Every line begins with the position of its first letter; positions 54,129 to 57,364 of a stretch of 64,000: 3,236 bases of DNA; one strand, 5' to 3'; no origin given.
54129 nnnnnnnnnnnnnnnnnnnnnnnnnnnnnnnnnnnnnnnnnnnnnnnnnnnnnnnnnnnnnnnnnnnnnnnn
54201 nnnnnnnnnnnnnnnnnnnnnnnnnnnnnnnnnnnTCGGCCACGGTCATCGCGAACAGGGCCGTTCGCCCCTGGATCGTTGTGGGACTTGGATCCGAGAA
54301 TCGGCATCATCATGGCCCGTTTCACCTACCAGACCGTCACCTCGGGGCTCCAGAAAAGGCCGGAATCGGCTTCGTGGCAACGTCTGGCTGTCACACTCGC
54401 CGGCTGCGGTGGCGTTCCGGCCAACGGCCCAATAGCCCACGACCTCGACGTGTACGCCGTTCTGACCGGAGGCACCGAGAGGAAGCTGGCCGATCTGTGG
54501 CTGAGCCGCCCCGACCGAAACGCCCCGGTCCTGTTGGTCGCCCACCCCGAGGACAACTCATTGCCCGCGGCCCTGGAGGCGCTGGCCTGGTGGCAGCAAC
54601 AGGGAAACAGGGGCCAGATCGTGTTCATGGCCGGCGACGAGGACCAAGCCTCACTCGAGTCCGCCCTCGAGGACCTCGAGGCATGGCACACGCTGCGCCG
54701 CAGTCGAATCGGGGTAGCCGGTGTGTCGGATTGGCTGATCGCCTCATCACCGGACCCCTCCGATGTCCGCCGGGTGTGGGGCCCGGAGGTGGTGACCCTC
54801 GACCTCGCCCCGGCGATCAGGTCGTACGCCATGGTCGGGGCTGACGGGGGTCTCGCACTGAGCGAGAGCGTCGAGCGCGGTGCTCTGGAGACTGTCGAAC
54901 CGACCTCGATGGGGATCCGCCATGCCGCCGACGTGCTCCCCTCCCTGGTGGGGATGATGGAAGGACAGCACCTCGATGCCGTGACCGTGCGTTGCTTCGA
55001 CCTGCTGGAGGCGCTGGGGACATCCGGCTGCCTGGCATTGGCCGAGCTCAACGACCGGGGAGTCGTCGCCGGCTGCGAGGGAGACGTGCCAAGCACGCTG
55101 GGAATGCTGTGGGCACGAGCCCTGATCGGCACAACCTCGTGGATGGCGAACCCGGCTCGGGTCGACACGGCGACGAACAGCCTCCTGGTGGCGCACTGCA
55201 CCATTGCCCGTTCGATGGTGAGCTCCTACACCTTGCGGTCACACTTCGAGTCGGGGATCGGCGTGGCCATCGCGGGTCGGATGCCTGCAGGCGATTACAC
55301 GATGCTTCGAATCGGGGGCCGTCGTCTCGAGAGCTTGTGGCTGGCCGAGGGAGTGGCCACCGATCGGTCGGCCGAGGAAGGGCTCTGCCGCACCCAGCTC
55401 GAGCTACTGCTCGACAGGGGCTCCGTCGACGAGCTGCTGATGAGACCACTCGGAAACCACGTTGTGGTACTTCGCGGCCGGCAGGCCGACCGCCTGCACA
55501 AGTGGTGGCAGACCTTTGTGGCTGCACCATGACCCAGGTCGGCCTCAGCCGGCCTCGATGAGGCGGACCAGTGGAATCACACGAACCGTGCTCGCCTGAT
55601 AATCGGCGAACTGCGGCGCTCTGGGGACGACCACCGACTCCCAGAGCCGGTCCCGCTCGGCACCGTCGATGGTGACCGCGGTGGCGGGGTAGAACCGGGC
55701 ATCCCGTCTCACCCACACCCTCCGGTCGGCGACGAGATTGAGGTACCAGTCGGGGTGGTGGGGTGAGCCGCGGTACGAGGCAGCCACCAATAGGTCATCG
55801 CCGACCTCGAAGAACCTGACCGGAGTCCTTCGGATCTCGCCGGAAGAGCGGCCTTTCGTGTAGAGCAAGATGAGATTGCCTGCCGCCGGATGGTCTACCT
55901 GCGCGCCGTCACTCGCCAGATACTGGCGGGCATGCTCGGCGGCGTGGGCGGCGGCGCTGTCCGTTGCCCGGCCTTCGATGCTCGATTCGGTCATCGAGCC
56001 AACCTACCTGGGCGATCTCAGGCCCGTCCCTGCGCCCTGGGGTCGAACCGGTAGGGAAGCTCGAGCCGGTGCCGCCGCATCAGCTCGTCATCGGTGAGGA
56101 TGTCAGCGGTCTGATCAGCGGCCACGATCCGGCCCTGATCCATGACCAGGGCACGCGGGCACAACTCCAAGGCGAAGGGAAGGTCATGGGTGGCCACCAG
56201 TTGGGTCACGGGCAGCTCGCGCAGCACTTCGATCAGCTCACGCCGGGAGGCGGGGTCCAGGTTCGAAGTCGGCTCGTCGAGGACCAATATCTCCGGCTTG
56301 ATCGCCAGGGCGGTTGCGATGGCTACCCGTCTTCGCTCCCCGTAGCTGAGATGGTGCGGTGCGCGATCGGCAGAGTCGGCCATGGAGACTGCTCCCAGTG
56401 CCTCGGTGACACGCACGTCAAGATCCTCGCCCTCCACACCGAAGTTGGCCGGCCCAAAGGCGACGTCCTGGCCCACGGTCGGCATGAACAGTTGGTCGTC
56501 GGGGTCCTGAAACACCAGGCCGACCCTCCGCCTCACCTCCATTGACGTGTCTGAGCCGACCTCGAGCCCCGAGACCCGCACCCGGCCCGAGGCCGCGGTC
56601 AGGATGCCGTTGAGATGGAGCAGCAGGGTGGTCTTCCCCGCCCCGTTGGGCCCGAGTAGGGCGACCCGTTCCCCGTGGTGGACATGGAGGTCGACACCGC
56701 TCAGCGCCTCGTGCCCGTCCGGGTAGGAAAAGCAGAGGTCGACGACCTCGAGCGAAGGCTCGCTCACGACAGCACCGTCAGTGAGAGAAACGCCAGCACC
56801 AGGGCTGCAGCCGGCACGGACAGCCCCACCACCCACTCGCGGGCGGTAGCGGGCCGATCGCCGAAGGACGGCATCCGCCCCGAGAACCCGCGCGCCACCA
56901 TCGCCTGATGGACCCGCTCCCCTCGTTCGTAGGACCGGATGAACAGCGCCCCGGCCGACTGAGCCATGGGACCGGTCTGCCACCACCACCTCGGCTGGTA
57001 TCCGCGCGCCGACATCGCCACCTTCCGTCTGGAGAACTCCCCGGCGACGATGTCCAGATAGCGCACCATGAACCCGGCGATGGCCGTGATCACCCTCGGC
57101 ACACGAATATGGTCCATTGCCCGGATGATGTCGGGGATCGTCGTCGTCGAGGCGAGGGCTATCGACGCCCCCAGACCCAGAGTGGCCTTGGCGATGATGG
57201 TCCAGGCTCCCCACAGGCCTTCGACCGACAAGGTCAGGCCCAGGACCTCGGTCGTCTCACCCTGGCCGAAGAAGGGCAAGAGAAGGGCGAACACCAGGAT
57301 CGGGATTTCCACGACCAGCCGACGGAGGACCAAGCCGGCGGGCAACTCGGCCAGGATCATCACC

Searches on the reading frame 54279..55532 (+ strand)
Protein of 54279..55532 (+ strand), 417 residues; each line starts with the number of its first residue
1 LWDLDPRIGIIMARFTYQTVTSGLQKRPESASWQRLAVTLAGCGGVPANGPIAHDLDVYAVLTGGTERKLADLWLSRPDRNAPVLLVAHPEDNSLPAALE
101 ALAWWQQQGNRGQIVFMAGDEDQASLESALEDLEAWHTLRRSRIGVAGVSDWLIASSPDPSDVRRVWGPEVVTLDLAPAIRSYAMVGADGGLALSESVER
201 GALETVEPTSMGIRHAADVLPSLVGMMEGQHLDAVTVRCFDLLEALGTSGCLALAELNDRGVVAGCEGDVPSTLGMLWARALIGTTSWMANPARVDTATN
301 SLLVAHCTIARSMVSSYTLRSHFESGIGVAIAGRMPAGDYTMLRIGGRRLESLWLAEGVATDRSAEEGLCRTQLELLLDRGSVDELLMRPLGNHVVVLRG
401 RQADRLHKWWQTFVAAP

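Call 13: search_protein_families(library=pfam, proteins=[window:54279-55532:+])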
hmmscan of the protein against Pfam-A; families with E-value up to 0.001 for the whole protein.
window:54279-55532:+ (417 aa): 0 families

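Call 64: search_protein_families(library=ncbifam, proteins=[window:54312-55532:+], max_evalue=0.001)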
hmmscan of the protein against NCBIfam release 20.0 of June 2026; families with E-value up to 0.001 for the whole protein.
window:54312-55532:+ (406 aa): 1 family
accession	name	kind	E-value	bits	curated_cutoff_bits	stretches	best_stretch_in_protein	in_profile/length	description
NF048012.1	SlpQosIsomSftI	equivalog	3.1e-13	49.3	700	1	104-338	128-370/443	sulfoquinovose isomerase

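Call 90: search_protein_families(library=pfam, proteins=[window:54312-55532:+], max_evalue=5)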
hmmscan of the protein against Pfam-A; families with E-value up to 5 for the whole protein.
window:54312-55532:+ (406 aa): 1 family
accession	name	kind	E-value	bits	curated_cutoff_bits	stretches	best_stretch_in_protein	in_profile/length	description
PF16473.11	Rv2179c-like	-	0.11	12.6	27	1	87-126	54-91/177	3'-5' exoribonuclease Rv2179c-like domain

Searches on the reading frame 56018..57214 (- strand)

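Call 13: search_protein_families(library=pfam, proteins=[window:56018-57214:-])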
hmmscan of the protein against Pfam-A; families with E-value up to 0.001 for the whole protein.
window:56018-57214:- (398 aa): 3 families
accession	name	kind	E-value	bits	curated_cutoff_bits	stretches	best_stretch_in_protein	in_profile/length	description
PF00005.33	ABC_tran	-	1e-31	110.8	25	1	171-317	1-137/137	ABC transporter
PF13304.12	AAA_21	-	8.7e-15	56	27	1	272-346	221-300/304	AAA domain, putative AbiEii toxin, Type IV TA system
PF02463.25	SMC_N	-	0.00019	21.4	40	0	184-338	27-191/220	RecF/RecN/SMC N terminal domain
